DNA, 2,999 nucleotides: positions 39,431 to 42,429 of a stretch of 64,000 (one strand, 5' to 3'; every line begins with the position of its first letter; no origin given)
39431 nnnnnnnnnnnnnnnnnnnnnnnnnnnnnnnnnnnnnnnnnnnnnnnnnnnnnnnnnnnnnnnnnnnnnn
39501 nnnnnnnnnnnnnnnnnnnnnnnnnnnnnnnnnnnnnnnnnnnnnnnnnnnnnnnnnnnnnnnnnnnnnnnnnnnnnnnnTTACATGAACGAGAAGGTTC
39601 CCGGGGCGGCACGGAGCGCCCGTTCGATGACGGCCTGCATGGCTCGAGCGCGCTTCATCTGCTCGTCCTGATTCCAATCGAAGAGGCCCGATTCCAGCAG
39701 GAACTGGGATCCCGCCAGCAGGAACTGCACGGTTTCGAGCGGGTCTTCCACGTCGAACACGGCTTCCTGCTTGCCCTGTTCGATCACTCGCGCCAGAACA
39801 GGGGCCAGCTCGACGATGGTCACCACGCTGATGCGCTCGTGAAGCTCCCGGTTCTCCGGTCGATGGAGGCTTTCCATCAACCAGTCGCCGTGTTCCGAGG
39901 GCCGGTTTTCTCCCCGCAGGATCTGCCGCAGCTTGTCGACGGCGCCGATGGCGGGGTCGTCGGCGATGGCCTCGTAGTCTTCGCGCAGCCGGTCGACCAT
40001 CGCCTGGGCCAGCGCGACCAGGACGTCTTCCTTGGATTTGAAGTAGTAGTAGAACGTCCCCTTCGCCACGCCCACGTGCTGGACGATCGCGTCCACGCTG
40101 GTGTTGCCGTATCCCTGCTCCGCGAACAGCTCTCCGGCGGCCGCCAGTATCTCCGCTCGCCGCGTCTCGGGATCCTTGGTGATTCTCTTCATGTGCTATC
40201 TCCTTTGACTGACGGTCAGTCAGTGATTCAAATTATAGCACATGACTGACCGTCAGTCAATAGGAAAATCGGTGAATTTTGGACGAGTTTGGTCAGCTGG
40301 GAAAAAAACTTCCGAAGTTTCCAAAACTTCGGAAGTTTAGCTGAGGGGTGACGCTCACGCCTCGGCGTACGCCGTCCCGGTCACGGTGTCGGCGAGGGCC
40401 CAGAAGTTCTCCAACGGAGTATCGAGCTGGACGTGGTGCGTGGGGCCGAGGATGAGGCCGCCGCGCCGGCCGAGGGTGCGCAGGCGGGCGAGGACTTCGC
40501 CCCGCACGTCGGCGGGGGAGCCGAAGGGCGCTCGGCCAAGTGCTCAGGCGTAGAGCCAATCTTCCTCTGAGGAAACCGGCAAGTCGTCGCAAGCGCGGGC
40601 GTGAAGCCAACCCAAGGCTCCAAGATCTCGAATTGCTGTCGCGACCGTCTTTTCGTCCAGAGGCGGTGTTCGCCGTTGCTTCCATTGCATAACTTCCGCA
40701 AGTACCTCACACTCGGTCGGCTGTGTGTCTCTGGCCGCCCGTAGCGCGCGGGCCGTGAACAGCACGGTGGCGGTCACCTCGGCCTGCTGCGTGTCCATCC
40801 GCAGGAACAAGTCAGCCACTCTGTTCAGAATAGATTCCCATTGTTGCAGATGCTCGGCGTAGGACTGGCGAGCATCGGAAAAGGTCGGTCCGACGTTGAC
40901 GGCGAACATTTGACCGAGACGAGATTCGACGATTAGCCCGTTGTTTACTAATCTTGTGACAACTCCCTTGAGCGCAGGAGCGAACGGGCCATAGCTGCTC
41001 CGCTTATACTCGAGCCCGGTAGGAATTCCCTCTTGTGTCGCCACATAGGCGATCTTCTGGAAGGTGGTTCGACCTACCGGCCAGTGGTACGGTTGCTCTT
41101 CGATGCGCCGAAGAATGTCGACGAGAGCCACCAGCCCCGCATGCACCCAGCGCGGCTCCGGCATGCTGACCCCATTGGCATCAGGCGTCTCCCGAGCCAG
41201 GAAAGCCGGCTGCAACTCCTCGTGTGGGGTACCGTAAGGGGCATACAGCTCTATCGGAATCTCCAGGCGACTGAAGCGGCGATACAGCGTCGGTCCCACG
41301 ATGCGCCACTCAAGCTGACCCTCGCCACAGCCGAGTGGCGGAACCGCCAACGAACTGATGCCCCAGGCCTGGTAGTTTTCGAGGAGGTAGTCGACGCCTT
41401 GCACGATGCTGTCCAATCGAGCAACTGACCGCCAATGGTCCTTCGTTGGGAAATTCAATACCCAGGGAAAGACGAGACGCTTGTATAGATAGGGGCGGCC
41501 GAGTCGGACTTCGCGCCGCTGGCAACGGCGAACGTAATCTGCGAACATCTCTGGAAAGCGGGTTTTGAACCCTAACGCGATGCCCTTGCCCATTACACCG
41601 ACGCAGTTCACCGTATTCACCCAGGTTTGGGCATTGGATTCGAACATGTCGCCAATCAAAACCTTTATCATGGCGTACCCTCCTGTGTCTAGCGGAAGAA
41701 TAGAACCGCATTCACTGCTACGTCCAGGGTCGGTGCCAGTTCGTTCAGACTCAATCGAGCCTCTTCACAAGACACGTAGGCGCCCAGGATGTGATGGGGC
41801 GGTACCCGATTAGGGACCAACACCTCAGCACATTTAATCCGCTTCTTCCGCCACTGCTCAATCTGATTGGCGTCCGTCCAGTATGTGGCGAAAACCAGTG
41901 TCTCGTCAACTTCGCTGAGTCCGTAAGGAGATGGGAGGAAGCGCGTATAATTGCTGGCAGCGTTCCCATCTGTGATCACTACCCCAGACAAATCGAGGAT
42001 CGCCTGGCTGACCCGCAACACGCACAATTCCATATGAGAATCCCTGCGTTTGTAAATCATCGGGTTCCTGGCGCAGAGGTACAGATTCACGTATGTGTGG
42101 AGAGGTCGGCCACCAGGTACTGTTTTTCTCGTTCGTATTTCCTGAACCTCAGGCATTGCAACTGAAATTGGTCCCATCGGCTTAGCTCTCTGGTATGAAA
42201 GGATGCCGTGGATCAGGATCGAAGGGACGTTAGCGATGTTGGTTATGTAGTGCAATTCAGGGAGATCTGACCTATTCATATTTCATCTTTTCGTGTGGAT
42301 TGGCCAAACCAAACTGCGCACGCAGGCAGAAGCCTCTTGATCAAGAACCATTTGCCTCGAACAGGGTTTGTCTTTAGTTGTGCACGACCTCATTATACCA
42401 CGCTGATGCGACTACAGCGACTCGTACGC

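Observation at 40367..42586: DarT/DarG toxin-antitoxin cassette inserted at the 3' end of a UroD-family gene, with ~170-bp duplication of the gene end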

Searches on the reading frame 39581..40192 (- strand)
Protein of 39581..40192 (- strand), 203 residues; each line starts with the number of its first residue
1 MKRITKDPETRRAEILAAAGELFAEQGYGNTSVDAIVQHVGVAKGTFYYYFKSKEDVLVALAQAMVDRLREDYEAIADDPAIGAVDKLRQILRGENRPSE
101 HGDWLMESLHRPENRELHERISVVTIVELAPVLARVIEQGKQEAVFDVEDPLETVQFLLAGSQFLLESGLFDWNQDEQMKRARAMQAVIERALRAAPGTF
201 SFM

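Call 6: search_protein_families(library=pfam, proteins=[window:39581-40192:-], max_evalue=0.001)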
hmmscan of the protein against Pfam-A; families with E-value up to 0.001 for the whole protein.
window:39581-40192:- (203 aa): 2 families
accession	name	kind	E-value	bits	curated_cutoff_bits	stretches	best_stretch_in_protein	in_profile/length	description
PF00440.29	TetR_N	-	5.9e-19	68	24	1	15-61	1-47/47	Bacterial regulatory proteins, tetR family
PF21303.2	TetR_C_39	-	7.5e-14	52.5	27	1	107-181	11-85/92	Tetracyclin repressor-like, C-terminal domain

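Call 18: find_encoding_contigs(protein=window:39581-40192:-, flank=10000, max_places=10)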
Protein window:39581-40192:- (203 aa): 1 contig read that carries it; 1 place shown.
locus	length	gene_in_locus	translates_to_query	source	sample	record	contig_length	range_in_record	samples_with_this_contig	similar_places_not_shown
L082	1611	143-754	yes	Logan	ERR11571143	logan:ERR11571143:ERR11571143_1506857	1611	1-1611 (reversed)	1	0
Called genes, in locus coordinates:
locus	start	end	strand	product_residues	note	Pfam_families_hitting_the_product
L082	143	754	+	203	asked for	PF00440:TetR_N, PF21303:TetR_C_39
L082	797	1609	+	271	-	?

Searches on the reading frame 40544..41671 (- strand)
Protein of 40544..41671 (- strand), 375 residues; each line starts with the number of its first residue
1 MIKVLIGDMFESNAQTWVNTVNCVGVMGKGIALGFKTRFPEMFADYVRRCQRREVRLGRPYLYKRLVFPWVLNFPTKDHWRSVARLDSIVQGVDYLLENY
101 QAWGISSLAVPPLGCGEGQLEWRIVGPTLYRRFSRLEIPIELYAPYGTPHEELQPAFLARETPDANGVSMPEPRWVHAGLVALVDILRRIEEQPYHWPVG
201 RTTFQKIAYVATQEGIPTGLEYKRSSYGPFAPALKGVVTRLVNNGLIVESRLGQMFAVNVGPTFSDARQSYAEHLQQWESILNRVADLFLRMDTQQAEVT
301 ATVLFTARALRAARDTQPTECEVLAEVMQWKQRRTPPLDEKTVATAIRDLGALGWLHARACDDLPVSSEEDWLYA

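Call 6: search_protein_families(library=pfam, proteins=[window:40544-41671:-], max_evalue=0.001)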
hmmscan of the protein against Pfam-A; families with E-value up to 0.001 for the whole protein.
window:40544-41671:- (375 aa): 1 family
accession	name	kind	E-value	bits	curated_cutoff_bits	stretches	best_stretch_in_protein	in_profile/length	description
PF01661.27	Macro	-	5.6e-15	55.8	22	1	18-125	1-114/118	Macro domain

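Call 7: search_protein_families(library=padloc, proteins=[window:40544-41671:-], max_evalue=0.001)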
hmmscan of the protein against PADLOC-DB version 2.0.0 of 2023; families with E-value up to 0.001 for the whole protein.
window:40544-41671:- (375 aa): 1 family
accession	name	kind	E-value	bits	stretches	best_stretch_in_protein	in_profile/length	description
PDLC02990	DarG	-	4.8e-85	283.9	1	1-351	1-326/329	-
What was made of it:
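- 40544..41671 (-): darG (375 aa), a macrodomain antitoxin with the DarG C-terminal domain. The motif NFPTK(77)DHW is present. It lies 17 nt after darT. PADLOC DarG 5e-85 over residues 1-351; Pfam Macro (calls 6, 7).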

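Call 15: find_encoding_contigs(protein=window:40544-41671:-, flank=10000, max_places=10)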
Protein window:40544-41671:- (375 aa): 1 contig read that carries it; 1 place shown.
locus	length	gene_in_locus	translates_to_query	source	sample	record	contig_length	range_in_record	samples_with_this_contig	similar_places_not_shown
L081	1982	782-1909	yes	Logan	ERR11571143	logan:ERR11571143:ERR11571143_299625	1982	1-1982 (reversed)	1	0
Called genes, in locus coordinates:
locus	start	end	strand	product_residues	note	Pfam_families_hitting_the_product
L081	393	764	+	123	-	PF14487:DarT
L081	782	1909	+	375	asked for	PF01661:Macro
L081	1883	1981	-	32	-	?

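Call 20: find_homologous_proteins(query=window:40544-41671:-, max_evalue=1e-20)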
Query window:40544-41671:- (375 aa): 7346 proteins with E <= 1e-20 among 8000 candidates; the best 120 are listed.
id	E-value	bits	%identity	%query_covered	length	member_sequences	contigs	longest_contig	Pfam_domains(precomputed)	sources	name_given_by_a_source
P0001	5.8e-257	870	100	100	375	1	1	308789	PF01661.28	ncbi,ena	-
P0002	1.8e-178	612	70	100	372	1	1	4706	PF01661.28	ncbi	-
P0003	6.1e-175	600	70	99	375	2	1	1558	PF01661.28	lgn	-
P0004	1.9e-174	598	69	99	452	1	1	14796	PF14487.13,PF01661.28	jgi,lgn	jgi:O-acetyl-ADP-ribose deacetylase (regulator of RNase III)/uncharacterized protein YwgA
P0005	2.4e-173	595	69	98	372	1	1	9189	PF01661.28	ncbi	ncbi:MAG: type II toxin-antitoxin system antitoxin DNA ADP-ribosyl glycohydrolase DarG [Anaerolineae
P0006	4.6e-172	591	67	99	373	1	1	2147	PF01661.28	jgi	jgi:O-acetyl-ADP-ribose deacetylase (regulator of RNase III)/uncharacterized protein YwgA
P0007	6.4e-172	590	65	99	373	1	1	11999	PF01661.28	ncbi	-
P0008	1.3e-171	589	68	99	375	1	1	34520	PF01661.28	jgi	jgi:uncharacterized protein YwgA/O-acetyl-ADP-ribose deacetylase (regulator of RNase III)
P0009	2.4e-171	588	70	100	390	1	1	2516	PF01661.28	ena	-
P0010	3.3e-171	588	69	100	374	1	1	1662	PF01661.28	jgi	jgi:O-acetyl-ADP-ribose deacetylase (regulator of RNase III)/uncharacterized protein YwgA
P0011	3.6e-171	588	69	100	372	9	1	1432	PF01661.28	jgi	jgi:uncharacterized protein YwgA/O-acetyl-ADP-ribose deacetylase (regulator of RNase III)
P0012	8.3e-171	586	66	99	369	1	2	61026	PF01661.28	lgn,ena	-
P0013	4.3e-170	584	70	100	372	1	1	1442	PF01661.28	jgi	jgi:O-acetyl-ADP-ribose deacetylase (regulator of RNase III)/uncharacterized protein YwgA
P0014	3.2e-169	581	67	99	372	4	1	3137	PF01661.28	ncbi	-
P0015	3.3e-169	581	66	98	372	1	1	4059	PF01661.28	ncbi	-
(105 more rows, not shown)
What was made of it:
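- Closest known: DarTG toxin-antitoxin / anti-phage defence system. Different: There is nothing unusual in the proteins themselves; the closest relatives are 70% identical and spread over many phyla (call 20).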

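Call 22: find_related_loci(query=A2, collection=metagenome_contigs, flank=8000)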
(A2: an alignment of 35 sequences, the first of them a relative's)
Query A2 (375 aa) in metagenome_contigs; peptide patterns used: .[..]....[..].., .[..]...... (x = any residue, [..] = any of these).
600 stretches matched a pattern (row limit reached: there are more); 595 encode a relative of the query (tblastn E <= 1e-3); the best 80 are kept; 80 distinct loci.
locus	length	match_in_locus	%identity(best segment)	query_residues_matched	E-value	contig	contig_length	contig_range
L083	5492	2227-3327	65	1-369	3e-173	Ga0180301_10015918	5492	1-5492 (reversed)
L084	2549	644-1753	64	1-369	2e-179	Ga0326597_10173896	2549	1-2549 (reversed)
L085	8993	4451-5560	63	1-369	6e-167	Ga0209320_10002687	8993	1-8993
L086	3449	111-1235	63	1-375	2e-173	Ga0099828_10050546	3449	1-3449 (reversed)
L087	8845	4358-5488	63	1-370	5e-164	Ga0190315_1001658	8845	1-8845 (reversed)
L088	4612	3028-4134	63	1-369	1e-167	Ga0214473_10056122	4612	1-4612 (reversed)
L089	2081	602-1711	64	1-369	2e-175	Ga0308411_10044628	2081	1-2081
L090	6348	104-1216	63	1-370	9e-161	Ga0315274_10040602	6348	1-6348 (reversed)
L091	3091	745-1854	61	1-369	2e-165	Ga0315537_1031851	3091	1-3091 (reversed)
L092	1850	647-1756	61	1-369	8e-166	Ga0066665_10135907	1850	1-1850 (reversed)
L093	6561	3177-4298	59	1-373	1e-149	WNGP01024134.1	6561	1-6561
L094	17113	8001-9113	60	1-370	9e-149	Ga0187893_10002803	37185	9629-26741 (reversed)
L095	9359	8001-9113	57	1-370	2e-148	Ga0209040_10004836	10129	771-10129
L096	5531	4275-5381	57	1-369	2e-149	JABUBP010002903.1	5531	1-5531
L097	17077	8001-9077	59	2-359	4e-148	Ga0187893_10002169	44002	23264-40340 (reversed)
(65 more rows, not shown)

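Call 51: search_solved_structures(query=window:40544-41671:-, max_evalue=0.001, show_alignments=1)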
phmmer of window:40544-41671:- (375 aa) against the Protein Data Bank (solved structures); distinct sequences matched with E-value up to 0.001: 3.
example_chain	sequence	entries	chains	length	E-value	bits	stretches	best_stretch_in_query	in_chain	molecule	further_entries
7omu_AAA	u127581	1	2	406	1.1e-37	133.3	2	69-158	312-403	Macro domain-containing protein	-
5m3i_A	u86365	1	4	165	4.5e-32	114.8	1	5-147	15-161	RNase III inhibitor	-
5m31_A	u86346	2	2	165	2.3e-30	109.2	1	1-149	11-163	Appr-1-p processing domain protein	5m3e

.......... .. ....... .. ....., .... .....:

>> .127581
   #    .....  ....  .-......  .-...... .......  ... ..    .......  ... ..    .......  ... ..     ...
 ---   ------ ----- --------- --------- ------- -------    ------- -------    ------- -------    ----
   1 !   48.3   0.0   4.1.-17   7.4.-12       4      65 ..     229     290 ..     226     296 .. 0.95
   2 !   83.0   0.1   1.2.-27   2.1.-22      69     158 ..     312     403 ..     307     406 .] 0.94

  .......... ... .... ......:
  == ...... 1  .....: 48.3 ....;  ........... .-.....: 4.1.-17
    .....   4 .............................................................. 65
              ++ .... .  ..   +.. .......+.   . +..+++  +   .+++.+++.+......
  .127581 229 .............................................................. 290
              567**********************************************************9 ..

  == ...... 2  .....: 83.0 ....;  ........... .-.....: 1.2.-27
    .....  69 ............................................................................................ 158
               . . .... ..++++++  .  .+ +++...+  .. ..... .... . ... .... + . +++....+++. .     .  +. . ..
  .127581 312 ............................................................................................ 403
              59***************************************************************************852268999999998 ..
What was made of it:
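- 40544..41671 (-): It matches PDB 7omu, 5m3i and 5m31 (call 51).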

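Call 59: find_encoding_contigs(protein=P0002, flank=8000, max_places=3)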
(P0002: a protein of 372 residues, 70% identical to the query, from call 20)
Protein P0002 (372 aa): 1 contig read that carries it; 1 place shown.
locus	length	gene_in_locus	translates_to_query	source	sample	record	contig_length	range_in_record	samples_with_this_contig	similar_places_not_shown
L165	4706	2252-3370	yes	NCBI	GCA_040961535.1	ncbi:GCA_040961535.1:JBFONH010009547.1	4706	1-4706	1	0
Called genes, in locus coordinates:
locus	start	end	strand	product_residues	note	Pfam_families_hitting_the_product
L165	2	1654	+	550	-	?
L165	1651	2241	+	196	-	PF14487:DarT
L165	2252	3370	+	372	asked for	PF01661:Macro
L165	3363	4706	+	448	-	?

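Call 60: find_encoding_contigs(protein=P0005, flank=8000, max_places=3)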
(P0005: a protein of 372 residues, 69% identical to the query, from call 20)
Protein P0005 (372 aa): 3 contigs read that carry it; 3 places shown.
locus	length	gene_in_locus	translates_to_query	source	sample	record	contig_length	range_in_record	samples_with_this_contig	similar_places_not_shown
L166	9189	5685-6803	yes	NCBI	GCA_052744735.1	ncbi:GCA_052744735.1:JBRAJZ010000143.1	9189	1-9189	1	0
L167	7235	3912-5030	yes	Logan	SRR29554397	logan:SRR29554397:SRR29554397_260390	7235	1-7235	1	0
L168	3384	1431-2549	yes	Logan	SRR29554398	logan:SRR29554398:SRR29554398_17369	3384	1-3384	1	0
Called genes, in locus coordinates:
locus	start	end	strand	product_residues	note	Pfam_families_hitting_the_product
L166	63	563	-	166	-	-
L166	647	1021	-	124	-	PF13546:DDE_5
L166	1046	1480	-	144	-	PF13546:DDE_5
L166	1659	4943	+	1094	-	PF00498:FHA, PF16697:Yop-YscD_cpl, PF00498:FHA, PF16697:Yop-YscD_cpl, PF00498:FHA, PF00005:ABC_tran, PF01061:ABC2_membrane, PF12698:ABC2_membrane_3 (weak), +4 more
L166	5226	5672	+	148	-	PF14487:DarT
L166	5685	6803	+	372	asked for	PF01661:Macro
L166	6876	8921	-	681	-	-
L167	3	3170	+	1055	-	?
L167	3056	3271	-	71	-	-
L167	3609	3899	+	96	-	PF14487:DarT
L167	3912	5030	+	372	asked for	PF01661:Macro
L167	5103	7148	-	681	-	-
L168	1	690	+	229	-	?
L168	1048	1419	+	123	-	PF14487:DarT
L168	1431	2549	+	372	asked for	PF01661:Macro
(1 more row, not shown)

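Call 61: find_encoding_contigs(protein=P0008, flank=8000, max_places=3)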
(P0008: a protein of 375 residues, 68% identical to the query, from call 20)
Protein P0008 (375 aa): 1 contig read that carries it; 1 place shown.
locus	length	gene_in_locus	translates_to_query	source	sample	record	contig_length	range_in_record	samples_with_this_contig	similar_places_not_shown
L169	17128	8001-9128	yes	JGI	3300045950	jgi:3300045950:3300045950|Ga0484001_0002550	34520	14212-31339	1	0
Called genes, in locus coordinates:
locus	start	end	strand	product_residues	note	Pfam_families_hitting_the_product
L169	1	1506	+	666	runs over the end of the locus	PF00005:ABC_tran, PF02463:SMC_N (faint), PF13555:AAA_29 (faint), PF24389:ORC-CDC6-like (faint), PF05729:NACHT (faint), PF12848:ABC_tran_Xtn, PF00005:ABC_tran, PF16326:ABC_tran_CTD, +3 more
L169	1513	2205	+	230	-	PF01121:CoaE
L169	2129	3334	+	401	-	PF06925:MGDG_synth, PF04101:Glyco_tran_28_C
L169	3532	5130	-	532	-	PF00890:FAD_binding_2, PF01266:DAO (weak), PF07992:Pyr_redox_2 (faint), PF02910:Succ_DH_flav_C (weak)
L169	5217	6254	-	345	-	PF02445:NadA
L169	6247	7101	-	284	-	PF02749:QRPTase_N, PF01729:QRPTase_C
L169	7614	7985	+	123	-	PF14487:DarT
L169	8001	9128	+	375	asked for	PF01661:Macro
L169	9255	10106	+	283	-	PF02129:Peptidase_S15, PF00561:Abhydrolase_1, PF01738:DLH (faint), PF12146:Hydrolase_4, PF12697:Abhydrolase_6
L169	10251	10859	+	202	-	PF18900:DUF5656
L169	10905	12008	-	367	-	-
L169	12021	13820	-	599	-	PF00128:Alpha-amylase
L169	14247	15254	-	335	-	PF00528:BPD_transp_1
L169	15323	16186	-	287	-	PF00528:BPD_transp_1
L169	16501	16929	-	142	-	-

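Call 69: find_related_loci(query=A2, collection=viral_contigs, flank=6000)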
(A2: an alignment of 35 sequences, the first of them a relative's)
Query A2 (375 aa) in viral_contigs; peptide patterns used: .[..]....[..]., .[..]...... (x = any residue, [..] = any of these).
194 stretches matched a pattern; 173 encode a relative of the query (tblastn E <= 1e-3); the best 80 are kept; 80 distinct loci.
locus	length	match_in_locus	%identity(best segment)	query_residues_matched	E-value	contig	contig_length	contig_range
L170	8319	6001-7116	42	1-367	3e-98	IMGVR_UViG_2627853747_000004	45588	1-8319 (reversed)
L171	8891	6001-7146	41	1-375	2e-97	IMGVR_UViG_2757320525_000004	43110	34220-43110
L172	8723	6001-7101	38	4-374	1e-89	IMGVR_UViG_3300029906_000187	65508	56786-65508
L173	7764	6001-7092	42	2-369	5e-88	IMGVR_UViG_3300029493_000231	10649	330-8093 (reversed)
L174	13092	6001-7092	42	2-369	1e-87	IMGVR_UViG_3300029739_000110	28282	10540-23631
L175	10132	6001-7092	41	2-369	6e-88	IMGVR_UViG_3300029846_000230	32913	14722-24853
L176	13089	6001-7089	38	4-369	2e-78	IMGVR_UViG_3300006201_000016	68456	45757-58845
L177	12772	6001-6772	71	1-271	8e-86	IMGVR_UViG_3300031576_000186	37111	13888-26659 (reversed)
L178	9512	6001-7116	42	1-367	4e-98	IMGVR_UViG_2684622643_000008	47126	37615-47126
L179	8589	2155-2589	59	1-145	2e-54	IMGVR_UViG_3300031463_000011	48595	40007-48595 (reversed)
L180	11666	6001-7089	38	4-369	1e-78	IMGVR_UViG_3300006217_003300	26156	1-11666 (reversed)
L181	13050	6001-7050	32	2-364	3e-47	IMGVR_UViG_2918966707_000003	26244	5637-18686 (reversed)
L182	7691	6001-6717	38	1-247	5e-46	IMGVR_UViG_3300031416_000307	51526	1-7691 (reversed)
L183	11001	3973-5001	30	2-357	4e-46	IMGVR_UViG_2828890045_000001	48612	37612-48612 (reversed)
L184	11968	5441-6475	29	2-358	3e-42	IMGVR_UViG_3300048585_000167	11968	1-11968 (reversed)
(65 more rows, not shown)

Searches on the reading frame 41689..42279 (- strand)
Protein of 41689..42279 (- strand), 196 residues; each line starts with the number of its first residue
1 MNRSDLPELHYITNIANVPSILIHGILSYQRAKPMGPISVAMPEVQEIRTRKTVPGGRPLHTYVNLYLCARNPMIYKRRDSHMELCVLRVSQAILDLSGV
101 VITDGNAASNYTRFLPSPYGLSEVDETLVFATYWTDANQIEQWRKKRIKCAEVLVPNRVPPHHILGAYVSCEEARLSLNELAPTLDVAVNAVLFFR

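Call 6: search_protein_families(library=pfam, proteins=[window:41689-42279:-], max_evalue=0.001)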
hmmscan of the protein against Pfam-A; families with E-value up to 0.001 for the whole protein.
window:41689-42279:- (196 aa): 1 family
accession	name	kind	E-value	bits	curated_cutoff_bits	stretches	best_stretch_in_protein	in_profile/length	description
PF14487.12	DarT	-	2.2e-36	125.9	22.5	1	10-182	1-183/201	ssDNA thymidine ADP-ribosyltransferase, DarT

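Call 7: search_protein_families(library=padloc, proteins=[window:41689-42279:-], max_evalue=0.001)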
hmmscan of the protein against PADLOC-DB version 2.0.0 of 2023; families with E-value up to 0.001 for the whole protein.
window:41689-42279:- (196 aa): 1 family
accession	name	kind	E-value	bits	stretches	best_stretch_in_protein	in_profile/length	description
PDLC02991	DarT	-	1.7e-39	133.7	1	5-189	8-190/196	-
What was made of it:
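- On DarTG toxin-antitoxin system: PADLOC DarT 1.7e-39 (calls 6, 7).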

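Call 50: search_solved_structures(query=window:41689-42279:-, max_evalue=0.001, show_alignments=1)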
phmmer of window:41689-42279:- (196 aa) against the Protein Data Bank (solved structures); distinct sequences matched with E-value up to 0.001: 3.
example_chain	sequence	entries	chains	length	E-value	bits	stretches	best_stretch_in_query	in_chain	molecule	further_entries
7omu_AAA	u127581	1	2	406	1e-15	61.1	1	7-181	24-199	Macro domain-containing protein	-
7omv_AAA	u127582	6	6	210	2.2e-11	47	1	8-144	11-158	DarT domain-containing protein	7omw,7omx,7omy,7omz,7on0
7yk3_A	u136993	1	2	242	3.5e-05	26.7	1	11-174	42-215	DNA ADP-ribosyl transferase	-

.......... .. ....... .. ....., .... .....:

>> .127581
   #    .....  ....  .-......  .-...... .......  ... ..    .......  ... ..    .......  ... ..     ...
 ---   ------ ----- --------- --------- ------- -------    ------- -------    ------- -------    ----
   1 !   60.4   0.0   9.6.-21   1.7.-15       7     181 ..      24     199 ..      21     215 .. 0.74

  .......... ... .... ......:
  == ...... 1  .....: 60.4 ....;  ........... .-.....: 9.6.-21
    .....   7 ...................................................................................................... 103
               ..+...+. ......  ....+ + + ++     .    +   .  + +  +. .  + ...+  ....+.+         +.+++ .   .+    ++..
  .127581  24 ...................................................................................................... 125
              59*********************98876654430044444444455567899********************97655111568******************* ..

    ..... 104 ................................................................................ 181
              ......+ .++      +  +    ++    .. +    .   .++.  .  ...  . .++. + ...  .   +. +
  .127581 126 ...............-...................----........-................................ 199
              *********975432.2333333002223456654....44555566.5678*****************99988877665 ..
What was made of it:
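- On DarTG toxin-antitoxin system: It aligns to the same motif in PDB 7omu (call 50).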
